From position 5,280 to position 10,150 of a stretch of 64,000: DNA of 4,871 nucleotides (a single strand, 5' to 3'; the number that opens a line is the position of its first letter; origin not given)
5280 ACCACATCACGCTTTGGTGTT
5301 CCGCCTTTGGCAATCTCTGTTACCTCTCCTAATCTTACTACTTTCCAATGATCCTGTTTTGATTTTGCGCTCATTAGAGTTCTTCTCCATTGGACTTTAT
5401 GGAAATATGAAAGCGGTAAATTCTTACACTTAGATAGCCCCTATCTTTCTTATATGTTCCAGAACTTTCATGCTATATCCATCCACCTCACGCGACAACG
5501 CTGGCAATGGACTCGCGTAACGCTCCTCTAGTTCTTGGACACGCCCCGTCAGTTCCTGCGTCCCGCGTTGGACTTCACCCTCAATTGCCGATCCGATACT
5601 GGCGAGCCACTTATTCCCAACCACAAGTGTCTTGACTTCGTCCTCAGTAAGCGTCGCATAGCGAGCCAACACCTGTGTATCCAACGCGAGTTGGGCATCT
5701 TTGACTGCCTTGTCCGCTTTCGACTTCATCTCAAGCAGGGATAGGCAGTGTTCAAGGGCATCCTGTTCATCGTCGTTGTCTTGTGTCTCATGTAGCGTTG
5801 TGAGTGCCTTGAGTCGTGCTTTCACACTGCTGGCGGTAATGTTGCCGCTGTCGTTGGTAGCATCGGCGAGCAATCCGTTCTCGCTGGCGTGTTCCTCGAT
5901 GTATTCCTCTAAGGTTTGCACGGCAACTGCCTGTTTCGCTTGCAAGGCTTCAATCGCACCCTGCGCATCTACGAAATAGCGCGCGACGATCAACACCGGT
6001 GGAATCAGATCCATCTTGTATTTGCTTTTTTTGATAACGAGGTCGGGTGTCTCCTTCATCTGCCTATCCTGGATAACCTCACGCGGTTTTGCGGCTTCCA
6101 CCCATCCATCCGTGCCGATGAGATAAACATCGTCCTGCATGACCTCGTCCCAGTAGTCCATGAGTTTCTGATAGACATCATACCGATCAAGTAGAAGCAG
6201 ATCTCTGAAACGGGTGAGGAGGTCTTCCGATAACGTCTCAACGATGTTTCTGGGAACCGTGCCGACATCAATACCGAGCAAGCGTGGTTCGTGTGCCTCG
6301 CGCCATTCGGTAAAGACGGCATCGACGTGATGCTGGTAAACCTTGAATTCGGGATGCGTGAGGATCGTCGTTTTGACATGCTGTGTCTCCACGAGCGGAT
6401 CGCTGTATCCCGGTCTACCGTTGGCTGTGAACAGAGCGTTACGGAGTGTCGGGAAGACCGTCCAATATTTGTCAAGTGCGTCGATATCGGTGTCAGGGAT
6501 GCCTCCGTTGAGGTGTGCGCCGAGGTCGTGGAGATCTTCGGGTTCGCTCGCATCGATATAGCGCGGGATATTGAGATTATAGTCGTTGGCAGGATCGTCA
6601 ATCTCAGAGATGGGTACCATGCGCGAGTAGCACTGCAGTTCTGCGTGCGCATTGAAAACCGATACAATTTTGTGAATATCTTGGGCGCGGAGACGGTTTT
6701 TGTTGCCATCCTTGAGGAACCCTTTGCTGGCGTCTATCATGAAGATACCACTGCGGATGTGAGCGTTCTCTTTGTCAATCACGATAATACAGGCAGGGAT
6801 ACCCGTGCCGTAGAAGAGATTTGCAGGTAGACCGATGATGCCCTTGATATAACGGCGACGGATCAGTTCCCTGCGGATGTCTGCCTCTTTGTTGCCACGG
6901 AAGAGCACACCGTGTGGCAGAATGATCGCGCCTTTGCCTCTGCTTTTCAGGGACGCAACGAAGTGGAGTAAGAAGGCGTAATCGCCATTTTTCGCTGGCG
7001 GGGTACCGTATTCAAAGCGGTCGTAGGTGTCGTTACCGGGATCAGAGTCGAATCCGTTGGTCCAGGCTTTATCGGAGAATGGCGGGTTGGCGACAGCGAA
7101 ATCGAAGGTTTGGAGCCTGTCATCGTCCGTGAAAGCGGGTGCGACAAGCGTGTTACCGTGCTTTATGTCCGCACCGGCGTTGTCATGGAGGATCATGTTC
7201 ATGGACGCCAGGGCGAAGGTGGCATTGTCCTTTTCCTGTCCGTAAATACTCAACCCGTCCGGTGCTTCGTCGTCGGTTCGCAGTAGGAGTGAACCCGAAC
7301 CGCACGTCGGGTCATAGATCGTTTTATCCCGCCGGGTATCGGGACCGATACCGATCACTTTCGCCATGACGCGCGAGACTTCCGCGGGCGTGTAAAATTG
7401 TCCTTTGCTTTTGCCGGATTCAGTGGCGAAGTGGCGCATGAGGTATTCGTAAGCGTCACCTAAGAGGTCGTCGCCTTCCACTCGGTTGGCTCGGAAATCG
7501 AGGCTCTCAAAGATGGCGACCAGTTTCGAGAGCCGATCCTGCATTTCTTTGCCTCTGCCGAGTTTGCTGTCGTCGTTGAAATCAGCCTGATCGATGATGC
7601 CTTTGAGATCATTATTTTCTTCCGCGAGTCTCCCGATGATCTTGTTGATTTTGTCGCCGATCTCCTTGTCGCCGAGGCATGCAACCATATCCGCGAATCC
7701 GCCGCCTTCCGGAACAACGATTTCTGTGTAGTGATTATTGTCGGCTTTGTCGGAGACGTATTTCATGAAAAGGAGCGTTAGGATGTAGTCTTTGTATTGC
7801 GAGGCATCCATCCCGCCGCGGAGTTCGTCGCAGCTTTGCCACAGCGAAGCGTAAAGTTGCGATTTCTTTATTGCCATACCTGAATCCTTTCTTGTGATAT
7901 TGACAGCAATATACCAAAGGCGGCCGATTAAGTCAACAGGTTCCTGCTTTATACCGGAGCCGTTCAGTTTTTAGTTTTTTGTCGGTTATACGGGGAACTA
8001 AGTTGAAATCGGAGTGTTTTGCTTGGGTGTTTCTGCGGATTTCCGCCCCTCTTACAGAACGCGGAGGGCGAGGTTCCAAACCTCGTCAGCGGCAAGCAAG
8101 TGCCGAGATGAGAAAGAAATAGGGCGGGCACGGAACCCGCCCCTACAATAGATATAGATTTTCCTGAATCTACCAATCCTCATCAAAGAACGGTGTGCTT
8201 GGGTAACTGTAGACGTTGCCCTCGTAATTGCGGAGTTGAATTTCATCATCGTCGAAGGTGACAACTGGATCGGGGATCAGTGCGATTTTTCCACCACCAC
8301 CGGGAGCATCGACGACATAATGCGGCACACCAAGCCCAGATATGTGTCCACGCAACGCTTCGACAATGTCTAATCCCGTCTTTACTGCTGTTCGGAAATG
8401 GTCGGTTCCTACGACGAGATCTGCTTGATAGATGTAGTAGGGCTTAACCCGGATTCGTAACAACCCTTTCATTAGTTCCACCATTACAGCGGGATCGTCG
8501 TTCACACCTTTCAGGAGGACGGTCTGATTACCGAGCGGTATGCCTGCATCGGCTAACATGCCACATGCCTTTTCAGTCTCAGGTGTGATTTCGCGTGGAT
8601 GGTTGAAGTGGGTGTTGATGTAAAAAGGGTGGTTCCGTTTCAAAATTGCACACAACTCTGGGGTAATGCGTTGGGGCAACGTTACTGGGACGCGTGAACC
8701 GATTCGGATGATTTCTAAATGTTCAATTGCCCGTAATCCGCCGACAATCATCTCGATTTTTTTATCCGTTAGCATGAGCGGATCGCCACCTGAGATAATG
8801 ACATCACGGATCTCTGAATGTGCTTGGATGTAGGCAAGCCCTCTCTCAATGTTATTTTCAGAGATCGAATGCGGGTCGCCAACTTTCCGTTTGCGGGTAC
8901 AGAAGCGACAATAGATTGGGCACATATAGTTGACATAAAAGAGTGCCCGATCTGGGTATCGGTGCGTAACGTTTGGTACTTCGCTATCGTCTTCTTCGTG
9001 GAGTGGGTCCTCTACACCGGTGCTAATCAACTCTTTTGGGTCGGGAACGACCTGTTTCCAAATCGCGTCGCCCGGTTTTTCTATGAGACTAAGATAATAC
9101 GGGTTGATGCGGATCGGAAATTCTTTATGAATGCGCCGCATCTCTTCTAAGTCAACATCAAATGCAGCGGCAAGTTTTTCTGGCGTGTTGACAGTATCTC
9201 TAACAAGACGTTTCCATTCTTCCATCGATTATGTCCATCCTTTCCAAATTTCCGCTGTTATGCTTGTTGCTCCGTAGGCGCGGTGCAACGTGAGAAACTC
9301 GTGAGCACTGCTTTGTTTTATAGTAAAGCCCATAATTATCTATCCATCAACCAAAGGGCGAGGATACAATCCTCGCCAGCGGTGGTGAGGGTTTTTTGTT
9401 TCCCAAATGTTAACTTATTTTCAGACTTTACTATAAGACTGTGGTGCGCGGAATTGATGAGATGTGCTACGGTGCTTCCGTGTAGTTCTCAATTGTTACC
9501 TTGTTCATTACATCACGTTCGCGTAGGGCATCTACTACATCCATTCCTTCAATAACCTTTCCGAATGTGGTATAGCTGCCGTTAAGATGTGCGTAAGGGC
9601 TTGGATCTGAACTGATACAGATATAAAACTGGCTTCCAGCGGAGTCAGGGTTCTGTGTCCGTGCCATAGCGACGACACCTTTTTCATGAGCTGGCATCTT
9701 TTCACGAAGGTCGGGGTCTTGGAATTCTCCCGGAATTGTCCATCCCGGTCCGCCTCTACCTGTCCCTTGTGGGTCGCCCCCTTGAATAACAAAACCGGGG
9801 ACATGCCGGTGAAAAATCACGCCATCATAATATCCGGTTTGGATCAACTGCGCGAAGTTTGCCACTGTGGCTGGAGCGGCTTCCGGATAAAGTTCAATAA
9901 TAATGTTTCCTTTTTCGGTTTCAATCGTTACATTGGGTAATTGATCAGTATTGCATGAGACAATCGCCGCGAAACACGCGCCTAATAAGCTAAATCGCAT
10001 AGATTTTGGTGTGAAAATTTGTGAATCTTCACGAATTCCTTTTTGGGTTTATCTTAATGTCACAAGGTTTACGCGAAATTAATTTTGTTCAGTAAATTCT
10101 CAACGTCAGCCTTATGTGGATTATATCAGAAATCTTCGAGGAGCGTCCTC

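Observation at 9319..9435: MITE-like ~117-bp element with 11-bp terminal inverted repeats and a conserved GC hairpin; two full copies and a degenerate relative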

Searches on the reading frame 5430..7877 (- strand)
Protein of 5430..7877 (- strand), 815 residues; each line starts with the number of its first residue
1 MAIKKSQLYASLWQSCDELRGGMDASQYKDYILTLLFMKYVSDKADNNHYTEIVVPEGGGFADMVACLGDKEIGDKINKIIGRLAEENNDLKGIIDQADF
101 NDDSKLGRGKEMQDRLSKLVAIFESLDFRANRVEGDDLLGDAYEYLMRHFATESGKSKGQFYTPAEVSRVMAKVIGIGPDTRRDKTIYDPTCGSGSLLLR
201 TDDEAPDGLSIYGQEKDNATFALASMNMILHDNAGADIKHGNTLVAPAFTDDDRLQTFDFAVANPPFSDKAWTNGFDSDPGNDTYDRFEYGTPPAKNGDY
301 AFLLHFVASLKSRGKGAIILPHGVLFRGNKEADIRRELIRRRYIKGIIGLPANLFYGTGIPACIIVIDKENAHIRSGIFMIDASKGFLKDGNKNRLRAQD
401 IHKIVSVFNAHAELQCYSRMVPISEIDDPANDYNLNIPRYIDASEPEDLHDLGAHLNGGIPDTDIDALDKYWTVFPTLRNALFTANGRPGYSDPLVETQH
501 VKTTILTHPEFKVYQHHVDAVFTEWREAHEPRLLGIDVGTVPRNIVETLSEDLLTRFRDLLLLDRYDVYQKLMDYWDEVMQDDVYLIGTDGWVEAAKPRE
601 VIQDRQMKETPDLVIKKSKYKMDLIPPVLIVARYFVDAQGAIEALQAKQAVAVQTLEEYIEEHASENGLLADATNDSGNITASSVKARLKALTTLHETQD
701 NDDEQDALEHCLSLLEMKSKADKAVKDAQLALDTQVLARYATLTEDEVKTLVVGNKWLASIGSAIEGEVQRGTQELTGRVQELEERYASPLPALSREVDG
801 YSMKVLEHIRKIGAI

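Call 13: search_protein_families(library=pfam, proteins=[window:5430-7877:-])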
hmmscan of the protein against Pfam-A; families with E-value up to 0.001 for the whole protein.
window:5430-7877:- (815 aa): 3 families
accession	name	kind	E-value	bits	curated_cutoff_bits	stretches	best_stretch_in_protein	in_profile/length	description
PF02384.22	N6_Mtase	-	1.2e-100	337.3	20.4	1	136-447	3-309/311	N-6 DNA Methylase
PF12161.14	HsdM_N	-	7.7e-17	62.6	24.5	1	10-123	3-135/135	HsdM N-terminal domain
PF07669.17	Eco57I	-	5.9e-05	23.7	25.3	1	226-350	39-165/171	Eco57I restriction-modification methylase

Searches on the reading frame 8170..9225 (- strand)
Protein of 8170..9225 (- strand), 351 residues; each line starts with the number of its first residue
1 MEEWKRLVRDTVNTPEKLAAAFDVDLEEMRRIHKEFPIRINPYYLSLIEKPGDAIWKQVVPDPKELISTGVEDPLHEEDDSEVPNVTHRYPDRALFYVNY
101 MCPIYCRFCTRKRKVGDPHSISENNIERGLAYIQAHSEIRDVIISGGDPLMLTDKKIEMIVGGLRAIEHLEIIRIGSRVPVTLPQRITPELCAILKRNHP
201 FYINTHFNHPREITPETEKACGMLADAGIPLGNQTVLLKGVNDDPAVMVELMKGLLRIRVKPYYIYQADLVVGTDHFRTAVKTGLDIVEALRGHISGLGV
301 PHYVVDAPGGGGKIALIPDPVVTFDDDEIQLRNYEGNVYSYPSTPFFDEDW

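Call 13: search_protein_families(library=pfam, proteins=[window:8170-9225:-])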
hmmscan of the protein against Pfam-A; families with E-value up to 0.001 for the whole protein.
window:8170-9225:- (351 aa): 2 families
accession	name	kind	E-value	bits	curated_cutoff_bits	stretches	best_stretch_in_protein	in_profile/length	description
PF12544.13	LAM_C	-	9.6e-20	71.4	26.7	1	288-343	1-56/127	Lysine-2,3-aminomutase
PF04055.27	Radical_SAM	-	4.9e-14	53.3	29.5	1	101-246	6-160/166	Radical SAM superfamily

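Call 14: find_encoding_contigs(protein=window:8170-9225:-, flank=10000, max_places=10)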
Protein window:8170-9225:- (351 aa): 3 contigs read that carry it; 3 places shown.
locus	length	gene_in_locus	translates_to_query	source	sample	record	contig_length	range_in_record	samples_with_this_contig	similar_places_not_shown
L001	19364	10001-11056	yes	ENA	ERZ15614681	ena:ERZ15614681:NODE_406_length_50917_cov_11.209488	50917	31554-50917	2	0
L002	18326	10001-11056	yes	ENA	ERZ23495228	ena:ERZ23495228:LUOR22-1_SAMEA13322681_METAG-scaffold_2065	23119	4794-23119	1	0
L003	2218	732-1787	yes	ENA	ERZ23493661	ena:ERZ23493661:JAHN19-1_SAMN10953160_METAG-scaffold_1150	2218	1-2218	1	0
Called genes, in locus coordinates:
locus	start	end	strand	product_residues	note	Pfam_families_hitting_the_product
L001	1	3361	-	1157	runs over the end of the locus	PF02687:FtsX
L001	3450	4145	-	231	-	PF02463:SMC_N (weak), PF13555:AAA_29 (weak), PF00005:ABC_tran, PF13304:AAA_21 (faint)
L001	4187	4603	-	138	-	PF13279:4HBT_2, PF03061:4HBT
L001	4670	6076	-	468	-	PF13474:SnoaL_3 (faint), PF24125:Cds6_C (weak)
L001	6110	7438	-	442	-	PF14346:DUF4398 (weak)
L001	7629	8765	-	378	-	PF02457:DAC, PF10635:DisA-linker, PF12826:HHH_2 (faint), PF14520:HHH_5 (weak)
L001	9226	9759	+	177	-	PF00160:Pro_isomerase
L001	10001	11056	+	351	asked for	PF04055:Radical_SAM, PF12544:LAM_C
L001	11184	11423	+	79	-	PF01863:YgjP-like, PF10263:SprT-like (weak)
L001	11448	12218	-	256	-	PF01145:Band_7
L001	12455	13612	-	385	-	-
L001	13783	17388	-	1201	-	-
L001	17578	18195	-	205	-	PF13709:DUF4159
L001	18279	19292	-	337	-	PF13546:DDE_5, PF01609:DDE_Tnp_1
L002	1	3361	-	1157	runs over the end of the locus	PF02687:FtsX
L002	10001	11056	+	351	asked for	PF04055:Radical_SAM, PF12544:LAM_C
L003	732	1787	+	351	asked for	PF04055:Radical_SAM, PF12544:LAM_C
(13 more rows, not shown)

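Call 36: find_related_loci(query=window:8170-9225:-, collection=metagenome_contigs, flank=2500)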
Query window:8170-9225:- (351 aa) in metagenome_contigs; peptide patterns used: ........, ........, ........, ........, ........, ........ (x = any residue, [..] = any of these).
263 stretches matched a pattern; 116 encode a relative of the query (tblastn E <= 1e-3); the best 80 are kept; 80 distinct loci.
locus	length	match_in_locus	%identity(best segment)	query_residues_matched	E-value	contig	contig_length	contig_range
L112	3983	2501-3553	96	1-351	0e+0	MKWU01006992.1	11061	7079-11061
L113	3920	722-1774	95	1-351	0e+0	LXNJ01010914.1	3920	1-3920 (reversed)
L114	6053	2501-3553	95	1-351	0e+0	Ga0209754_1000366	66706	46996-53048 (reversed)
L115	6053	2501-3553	94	1-351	0e+0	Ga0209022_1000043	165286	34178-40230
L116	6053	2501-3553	94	1-351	0e+0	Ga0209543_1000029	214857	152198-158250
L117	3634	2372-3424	85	1-351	0e+0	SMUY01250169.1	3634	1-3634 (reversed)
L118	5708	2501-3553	85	1-351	0e+0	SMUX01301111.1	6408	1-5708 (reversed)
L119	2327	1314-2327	86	1-338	0e+0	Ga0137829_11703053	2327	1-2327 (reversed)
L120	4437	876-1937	79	1-351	0e+0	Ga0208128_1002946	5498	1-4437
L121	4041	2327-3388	78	1-351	0e+0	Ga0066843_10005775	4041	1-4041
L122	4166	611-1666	78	1-351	0e+0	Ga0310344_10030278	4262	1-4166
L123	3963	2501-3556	78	1-351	0e+0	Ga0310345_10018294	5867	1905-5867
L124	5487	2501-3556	78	1-351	0e+0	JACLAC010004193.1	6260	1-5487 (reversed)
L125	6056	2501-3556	78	1-351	0e+0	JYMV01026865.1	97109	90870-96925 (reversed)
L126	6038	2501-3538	77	3-345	0e+0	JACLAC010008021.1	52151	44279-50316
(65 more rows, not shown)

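Call 65: search_protein_families(library=ncbifam, proteins=[L001:18279-19292:-], max_evalue=0.01)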
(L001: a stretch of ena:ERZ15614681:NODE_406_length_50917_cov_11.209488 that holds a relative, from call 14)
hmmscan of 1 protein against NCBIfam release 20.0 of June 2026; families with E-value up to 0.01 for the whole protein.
L001:18279-19292:- (337 aa): 5 families
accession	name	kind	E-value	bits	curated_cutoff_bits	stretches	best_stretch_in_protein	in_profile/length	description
NF049921.1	transpos_IS701_2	equivalog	3.1e-113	378.4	250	1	6-330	2-317/318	IS701 family transposase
NF033540.2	transpos_IS701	equivalog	8.1e-25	87.9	150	1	8-298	23-357/363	IS701 family transposase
NF049925.1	transpos_IS4_4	equivalog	6.1e-15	54.9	250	1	130-298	190-365/449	IS4 family transposase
NF049999.1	transpos_IS701_3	equivalog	1.9e-13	50.1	170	2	216-310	268-367/412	IS701 family transposase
NF033592.1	transpos_IS4_1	equivalog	5.8e-13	48.7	115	1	152-297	178-325/332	IS4 family transposase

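Call 66: search_protein_families(library=pfam, proteins=[L001:18279-19292:-], max_evalue=0.01)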
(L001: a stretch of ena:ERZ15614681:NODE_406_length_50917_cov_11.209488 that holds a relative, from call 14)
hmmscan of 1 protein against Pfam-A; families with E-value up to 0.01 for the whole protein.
L001:18279-19292:- (337 aa): 4 families
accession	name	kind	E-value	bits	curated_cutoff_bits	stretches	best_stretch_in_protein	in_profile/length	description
PF13546.12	DDE_5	-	2.2e-09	37.7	27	1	7-187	16-215/272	DDE superfamily endonuclease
PF01609.27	DDE_Tnp_1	-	5.9e-09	36.4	23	1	151-297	77-198/200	Transposase DDE domain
PF13586.12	DDE_Tnp_1_2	-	0.0011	19.9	29.2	1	249-296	35-82/86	Transposase DDE domain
PF04693.18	DDE_Tnp_2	-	0.0062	16.3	20.2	0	224-280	241-295/327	Archaeal putative transposase ISC1217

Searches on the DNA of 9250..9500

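Call 32: search_rna_families(source=window, start=9250, end=9500, threshold=evalue, max_evalue=10)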
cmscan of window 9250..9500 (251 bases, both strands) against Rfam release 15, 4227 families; matches with E-value up to 10: 1.
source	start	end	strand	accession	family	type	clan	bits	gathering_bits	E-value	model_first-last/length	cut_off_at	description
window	9421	9460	-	RF00184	PVX_3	Cis-reg;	-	11.7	42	4.6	1-54/54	no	Potato virus X cis-acting regulatory element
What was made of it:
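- On Rfam structured RNA families: The only sub-threshold hit was a chance one: PVX_3, 11.7 bits against a threshold of 42 (call 32).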

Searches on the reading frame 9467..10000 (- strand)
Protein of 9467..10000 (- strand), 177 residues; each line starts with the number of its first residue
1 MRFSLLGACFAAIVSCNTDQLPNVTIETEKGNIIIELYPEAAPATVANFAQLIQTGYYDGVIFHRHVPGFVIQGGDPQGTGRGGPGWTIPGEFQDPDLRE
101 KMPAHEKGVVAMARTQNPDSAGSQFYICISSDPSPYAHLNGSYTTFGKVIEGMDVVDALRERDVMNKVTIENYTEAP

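Call 13: search_protein_families(library=pfam, proteins=[window:9467-10000:-])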
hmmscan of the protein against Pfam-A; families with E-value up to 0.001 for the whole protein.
window:9467-10000:- (177 aa): 1 family
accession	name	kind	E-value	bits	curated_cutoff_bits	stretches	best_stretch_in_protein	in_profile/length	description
PF00160.26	Pro_isomerase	-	1.3e-45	155.9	21.7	1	24-169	2-153/159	Cyclophilin type peptidyl-prolyl cis-trans isomerase/CLD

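Call 40: find_encoding_contigs(protein=window:9467-10000:-, flank=2500, max_places=10)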
Protein window:9467-10000:- (177 aa): 2 contigs read that carry it; 2 places shown.
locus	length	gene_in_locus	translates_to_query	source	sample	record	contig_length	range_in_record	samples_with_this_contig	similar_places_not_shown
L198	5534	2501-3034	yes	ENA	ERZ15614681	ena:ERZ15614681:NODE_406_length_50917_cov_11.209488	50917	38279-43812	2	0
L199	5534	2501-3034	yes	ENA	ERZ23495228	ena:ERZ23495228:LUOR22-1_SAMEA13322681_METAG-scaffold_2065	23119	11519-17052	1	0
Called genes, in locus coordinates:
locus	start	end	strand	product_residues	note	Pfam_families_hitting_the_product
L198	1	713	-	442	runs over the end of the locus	PF14346:DUF4398 (weak)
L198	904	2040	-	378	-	PF02457:DAC, PF10635:DisA-linker, PF12826:HHH_2 (faint), PF14520:HHH_5 (weak)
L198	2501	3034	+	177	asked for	PF00160:Pro_isomerase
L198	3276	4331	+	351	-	PF04055:Radical_SAM, PF12544:LAM_C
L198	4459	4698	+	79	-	PF01863:YgjP-like, PF10263:SprT-like (weak)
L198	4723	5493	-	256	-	PF01145:Band_7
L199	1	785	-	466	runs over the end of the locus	PF14346:DUF4398 (weak)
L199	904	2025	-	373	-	PF02457:DAC, PF10635:DisA-linker, PF12826:HHH_2 (faint), PF14520:HHH_5 (weak)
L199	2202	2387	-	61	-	-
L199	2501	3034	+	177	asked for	PF00160:Pro_isomerase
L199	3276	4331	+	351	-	PF04055:Radical_SAM, PF12544:LAM_C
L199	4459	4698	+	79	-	PF01863:YgjP-like, PF10263:SprT-like (weak)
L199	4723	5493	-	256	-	PF01145:Band_7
